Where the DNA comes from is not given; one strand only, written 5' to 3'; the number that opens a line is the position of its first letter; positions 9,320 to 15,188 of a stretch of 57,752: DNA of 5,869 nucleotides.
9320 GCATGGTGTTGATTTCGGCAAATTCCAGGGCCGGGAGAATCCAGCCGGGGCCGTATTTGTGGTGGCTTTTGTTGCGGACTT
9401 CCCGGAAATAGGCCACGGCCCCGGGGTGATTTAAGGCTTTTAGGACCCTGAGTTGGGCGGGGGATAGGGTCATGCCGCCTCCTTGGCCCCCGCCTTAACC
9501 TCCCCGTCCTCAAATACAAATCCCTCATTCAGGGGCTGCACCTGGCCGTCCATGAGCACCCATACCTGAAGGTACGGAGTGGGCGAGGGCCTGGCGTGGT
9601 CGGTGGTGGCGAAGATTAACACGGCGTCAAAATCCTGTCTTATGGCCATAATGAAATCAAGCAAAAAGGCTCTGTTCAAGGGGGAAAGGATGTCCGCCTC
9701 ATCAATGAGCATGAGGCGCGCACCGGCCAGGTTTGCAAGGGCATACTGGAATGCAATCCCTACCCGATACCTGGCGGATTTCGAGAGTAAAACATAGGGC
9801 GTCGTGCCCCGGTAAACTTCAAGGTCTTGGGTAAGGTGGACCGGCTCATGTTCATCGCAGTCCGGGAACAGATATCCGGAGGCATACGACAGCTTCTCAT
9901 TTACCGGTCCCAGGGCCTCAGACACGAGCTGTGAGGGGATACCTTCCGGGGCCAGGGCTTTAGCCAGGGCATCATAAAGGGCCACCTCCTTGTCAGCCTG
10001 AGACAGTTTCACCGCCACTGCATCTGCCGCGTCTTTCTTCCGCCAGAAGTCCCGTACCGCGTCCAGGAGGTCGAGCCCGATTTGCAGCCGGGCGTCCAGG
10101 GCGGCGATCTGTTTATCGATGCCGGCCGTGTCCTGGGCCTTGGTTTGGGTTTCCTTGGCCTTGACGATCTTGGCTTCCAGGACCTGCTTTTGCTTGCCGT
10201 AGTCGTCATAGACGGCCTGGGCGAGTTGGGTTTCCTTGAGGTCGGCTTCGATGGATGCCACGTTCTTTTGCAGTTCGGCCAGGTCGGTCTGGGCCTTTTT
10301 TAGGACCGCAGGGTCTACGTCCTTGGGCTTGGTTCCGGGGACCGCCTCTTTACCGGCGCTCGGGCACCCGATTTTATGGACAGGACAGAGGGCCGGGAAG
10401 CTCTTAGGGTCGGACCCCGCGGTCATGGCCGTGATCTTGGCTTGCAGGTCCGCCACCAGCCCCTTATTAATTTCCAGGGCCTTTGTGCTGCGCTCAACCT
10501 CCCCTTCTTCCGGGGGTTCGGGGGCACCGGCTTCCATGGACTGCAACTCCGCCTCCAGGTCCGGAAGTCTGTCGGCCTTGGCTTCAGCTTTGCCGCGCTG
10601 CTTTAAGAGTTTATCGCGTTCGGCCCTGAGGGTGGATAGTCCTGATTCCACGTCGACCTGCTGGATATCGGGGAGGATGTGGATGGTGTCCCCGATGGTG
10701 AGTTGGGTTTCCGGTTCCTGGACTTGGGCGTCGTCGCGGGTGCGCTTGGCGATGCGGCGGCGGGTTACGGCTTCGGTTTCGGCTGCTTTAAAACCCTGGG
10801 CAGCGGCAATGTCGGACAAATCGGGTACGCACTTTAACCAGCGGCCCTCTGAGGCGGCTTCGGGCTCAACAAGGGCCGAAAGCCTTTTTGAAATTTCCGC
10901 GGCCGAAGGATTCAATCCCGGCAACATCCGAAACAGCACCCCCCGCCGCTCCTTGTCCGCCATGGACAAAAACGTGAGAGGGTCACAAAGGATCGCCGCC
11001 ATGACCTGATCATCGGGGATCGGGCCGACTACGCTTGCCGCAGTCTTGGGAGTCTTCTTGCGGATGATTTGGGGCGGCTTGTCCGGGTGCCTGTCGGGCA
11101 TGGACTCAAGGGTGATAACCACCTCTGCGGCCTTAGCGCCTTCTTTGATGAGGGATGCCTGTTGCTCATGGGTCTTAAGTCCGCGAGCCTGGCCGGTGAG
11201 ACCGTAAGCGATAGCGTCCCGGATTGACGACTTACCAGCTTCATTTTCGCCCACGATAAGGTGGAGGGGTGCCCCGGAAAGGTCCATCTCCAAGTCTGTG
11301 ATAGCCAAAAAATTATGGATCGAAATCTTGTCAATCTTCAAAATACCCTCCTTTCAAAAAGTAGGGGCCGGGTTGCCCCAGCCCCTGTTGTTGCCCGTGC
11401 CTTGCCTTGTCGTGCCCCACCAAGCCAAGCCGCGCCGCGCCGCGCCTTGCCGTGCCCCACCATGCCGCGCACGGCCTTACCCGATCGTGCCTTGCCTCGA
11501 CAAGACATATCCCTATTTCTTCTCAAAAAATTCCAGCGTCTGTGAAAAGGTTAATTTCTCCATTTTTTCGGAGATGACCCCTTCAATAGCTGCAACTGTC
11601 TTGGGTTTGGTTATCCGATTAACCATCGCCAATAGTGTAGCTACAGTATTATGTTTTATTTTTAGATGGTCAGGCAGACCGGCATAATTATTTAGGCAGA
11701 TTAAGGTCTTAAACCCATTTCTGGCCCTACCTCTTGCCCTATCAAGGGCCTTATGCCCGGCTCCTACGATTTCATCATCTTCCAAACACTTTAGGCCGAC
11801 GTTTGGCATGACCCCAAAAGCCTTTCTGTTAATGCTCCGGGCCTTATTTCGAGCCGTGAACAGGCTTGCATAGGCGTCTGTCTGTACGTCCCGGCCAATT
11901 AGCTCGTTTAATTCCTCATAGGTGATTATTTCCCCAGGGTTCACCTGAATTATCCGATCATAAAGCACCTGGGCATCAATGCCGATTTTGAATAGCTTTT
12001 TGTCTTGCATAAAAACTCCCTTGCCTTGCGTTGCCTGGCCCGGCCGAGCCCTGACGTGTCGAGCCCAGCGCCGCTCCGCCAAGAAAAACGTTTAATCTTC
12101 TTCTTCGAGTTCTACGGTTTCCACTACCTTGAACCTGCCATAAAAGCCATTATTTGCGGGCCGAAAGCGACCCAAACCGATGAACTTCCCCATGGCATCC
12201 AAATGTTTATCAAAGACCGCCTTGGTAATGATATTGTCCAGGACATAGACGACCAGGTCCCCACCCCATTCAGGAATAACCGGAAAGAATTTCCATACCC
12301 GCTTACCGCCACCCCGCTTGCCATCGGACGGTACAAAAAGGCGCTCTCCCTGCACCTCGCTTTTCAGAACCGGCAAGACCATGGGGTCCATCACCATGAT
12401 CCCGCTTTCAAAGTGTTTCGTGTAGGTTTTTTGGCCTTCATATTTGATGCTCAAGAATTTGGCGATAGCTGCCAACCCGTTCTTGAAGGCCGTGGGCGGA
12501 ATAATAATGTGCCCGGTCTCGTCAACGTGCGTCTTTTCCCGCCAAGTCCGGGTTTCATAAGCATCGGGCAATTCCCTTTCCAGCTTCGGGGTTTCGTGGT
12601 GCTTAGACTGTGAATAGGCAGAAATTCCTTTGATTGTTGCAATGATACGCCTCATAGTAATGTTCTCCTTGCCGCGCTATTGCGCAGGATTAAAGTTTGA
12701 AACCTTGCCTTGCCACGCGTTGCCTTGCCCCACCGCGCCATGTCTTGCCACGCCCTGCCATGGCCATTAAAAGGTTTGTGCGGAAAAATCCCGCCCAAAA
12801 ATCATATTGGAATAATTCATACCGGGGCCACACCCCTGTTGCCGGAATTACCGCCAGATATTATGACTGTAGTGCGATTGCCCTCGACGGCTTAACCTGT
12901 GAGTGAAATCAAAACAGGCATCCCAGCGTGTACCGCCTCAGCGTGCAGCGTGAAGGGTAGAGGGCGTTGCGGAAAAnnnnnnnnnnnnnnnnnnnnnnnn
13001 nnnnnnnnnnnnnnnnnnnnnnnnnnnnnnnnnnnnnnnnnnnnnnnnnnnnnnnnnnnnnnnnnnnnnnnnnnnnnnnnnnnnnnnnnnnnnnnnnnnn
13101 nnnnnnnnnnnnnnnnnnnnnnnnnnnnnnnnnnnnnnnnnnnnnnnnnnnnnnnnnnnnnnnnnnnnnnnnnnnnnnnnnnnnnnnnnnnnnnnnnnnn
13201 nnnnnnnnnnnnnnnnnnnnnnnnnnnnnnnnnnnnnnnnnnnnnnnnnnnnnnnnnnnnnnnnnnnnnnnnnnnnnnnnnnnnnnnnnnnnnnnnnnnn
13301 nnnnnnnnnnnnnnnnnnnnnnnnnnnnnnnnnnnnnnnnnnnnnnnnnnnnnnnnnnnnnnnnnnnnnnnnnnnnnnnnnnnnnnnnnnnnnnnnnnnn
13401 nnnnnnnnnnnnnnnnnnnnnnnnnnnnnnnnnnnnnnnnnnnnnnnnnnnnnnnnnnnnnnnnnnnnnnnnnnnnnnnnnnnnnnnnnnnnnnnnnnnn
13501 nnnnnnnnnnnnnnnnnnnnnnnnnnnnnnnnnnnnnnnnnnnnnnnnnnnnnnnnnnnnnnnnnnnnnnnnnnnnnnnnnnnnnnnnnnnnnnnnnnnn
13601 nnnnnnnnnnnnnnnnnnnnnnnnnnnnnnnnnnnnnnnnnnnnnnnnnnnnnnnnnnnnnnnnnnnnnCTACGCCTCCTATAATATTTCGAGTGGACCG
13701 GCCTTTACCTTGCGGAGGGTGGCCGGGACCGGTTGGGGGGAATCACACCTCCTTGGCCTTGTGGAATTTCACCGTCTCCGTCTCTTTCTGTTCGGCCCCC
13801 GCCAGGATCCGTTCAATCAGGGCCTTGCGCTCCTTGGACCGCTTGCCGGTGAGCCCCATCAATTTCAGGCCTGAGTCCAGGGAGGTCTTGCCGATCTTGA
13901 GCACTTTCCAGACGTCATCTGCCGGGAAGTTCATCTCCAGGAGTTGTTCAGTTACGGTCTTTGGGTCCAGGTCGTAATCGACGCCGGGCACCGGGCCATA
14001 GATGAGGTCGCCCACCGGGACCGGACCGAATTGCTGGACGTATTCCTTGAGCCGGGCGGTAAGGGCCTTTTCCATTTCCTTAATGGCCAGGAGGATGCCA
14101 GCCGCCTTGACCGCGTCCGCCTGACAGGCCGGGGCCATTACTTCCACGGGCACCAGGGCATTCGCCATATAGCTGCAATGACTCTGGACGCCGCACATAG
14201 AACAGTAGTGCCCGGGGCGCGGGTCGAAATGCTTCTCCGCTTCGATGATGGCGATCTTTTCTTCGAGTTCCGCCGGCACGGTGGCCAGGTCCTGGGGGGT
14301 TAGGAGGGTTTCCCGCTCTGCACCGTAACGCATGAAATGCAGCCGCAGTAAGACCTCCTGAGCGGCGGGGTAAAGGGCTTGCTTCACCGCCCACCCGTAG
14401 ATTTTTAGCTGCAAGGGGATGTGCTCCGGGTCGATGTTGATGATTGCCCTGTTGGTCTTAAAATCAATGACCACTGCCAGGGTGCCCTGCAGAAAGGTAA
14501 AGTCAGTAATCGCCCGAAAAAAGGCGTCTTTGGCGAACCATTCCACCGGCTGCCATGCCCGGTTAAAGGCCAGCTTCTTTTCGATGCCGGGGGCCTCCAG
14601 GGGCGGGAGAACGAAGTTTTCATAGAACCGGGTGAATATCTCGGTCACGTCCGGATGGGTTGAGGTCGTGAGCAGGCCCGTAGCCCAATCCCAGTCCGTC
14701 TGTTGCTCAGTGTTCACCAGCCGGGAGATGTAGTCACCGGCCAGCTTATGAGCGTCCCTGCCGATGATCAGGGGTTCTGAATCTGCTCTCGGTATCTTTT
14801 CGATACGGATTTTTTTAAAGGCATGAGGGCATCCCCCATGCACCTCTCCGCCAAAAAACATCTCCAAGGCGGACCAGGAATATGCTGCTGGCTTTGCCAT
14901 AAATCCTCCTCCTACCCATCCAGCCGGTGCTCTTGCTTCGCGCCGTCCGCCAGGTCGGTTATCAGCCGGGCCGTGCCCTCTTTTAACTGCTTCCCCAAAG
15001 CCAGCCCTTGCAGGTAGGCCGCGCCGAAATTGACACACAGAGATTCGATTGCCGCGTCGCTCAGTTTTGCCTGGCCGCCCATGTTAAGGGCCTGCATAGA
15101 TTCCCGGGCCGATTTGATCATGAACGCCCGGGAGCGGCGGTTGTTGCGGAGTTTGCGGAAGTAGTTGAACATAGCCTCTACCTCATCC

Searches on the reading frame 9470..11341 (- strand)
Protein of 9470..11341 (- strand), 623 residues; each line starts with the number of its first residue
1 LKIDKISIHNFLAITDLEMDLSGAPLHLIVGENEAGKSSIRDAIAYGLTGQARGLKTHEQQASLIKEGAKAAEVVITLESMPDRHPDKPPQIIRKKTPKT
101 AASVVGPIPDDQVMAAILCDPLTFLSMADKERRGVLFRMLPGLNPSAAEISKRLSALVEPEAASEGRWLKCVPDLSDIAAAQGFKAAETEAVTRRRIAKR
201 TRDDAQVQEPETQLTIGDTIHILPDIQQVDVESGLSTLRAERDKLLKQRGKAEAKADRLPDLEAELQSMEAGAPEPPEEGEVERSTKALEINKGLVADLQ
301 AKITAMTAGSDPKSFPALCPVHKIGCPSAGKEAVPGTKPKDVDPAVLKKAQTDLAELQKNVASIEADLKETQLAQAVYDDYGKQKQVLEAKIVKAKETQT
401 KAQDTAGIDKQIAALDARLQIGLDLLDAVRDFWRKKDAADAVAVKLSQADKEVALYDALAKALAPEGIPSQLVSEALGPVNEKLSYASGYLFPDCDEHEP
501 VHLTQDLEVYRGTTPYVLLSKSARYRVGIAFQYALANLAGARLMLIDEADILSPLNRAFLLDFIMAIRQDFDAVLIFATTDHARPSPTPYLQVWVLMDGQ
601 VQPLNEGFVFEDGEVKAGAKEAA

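Call 8: search_protein_families(library=phrogs, proteins=[window:9470-11341:-], max_evalue=0.01)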
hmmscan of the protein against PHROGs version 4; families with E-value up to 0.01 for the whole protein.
window:9470-11341:- (623 aa): 9 families
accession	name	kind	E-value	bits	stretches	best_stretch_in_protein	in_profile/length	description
phrog_77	-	DNA, RNA and nucleotide metabolism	3.7e-26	92.9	2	231-568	656-918/967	SbcC-like subunit of palindrome specific endonuclease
phrog_1499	-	unknown function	7.4e-24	85.8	1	1-406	3-329/427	-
phrog_8323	-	unknown function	1.3e-10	41.5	1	1-75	49-114/623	-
phrog_4747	-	unknown function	1.9e-08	34.8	1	1-99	1-93/610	-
phrog_10445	-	unknown function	5.9e-06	26.7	1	1-48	3-48/296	-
phrog_7507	-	unknown function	1.6e-05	25.4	1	1-55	2-55/483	-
phrog_21388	-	DNA, RNA and nucleotide metabolism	2.1e-05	25.6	1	1-84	2-92/126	exonuclease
phrog_3940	-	unknown function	0.00029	20.7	1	2-49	4-50/537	-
phrog_25363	-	unknown function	0.0019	19.4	1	1-57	5-60/77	-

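Call 9: search_protein_families(library=pfam, proteins=[window:9470-11341:-], max_evalue=0.01)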
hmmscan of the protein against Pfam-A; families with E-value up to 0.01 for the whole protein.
window:9470-11341:- (623 aa): 5 families
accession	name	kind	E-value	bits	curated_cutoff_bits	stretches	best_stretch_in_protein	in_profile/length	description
PF13476.12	AAA_23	-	1.5e-13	52.3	27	1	5-79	1-68/201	AAA domain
PF13514.12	AAA_27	-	2.3e-09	37.6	22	1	1-47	1-52/206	AAA domain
PF13175.12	AAA_15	-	4.7e-09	36.8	32.1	1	1-77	1-80/374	AAA ATPase domain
PF02463.25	SMC_N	-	3.8e-08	33.4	40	1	3-83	2-88/220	RecF/RecN/SMC N terminal domain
PF13555.12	AAA_29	-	4.2e-05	23.6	27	1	11-52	12-50/61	P-loop containing region of AAA domain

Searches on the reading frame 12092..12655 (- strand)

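Call 8: search_protein_families(library=phrogs, proteins=[window:12092-12655:-], max_evalue=0.01)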
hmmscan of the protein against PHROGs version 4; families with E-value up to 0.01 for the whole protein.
window:12092-12655:- (187 aa): 1 family
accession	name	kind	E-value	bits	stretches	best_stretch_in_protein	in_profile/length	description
phrog_4652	-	unknown function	2e-10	41.7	1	33-177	49-189/194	-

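Call 9: search_protein_families(library=pfam, proteins=[window:12092-12655:-], max_evalue=0.01)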
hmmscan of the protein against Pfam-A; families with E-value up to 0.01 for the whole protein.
window:12092-12655:- (187 aa): 0 families

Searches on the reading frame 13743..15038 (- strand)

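Call 8: search_protein_families(library=phrogs, proteins=[window:13743-15038:-], max_evalue=0.01)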
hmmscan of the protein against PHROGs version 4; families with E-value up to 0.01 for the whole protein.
window:13743-15038:- (431 aa): 1 family
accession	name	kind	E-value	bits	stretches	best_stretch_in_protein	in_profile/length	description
phrog_69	-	DNA, RNA and nucleotide metabolism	1.2e-16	61.8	1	49-334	86-371/501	exonuclease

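Call 9: search_protein_families(library=pfam, proteins=[window:13743-15038:-], max_evalue=0.01)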
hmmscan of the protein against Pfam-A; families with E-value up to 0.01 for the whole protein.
window:13743-15038:- (431 aa): 1 family
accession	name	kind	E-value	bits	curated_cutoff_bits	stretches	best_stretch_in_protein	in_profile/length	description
PF12705.13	PDDEXK_1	-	3.4e-12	47.3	22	1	70-288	13-246/247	PD-(D/E)XK nuclease superfamily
